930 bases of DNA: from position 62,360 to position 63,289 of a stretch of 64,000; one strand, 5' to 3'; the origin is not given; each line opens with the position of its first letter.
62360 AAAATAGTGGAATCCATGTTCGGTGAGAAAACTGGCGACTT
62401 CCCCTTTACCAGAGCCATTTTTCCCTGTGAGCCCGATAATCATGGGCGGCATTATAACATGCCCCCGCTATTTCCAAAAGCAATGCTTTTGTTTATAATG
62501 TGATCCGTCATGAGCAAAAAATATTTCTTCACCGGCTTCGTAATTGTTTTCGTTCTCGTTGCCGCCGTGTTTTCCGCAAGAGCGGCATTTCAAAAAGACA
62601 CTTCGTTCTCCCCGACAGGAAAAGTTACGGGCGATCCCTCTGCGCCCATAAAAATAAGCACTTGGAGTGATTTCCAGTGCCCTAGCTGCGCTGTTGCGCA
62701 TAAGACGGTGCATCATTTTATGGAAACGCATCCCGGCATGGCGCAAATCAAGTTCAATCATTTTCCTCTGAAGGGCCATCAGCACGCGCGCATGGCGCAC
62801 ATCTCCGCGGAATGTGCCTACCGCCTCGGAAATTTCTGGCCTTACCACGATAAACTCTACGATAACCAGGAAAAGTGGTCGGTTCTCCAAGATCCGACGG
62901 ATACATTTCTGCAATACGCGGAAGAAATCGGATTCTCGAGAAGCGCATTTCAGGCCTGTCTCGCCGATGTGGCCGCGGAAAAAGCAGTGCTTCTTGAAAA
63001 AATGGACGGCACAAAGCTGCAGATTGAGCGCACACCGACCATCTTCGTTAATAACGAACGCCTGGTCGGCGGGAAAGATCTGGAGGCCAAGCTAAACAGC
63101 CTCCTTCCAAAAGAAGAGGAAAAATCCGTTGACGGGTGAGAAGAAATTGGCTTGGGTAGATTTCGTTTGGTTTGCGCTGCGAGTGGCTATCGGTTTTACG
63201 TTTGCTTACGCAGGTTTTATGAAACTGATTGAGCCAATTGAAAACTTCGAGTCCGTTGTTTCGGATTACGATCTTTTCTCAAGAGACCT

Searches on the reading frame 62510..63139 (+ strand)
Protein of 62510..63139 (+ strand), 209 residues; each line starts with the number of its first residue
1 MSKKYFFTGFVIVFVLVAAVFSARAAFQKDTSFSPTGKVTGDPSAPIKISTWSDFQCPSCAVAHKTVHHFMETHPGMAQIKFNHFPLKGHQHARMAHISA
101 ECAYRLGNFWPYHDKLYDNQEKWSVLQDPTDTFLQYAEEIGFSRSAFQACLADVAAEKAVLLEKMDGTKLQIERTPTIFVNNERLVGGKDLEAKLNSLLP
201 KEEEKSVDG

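Call 73: find_encoding_contigs(protein=window:62510-63139:+, flank=10000, max_places=2)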
Protein window:62510-63139:+ (209 aa): 1 contig read that carries it; 1 place shown.
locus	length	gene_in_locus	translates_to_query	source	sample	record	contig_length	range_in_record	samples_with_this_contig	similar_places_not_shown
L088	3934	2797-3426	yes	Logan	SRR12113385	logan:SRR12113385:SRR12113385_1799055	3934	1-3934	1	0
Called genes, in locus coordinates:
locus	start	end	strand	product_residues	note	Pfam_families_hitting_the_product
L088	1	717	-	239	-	?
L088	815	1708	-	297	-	PF05359:DUF748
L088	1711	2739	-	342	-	PF13207:AAA_17 (weak), PF13238:AAA_18, PF00383:dCMP_cyt_deam_1, PF14437:MafB19-deam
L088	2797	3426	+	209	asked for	PF13462:Thioredoxin_4, PF01323:DSBA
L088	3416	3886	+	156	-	PF07291:MauE, PF07681:DoxX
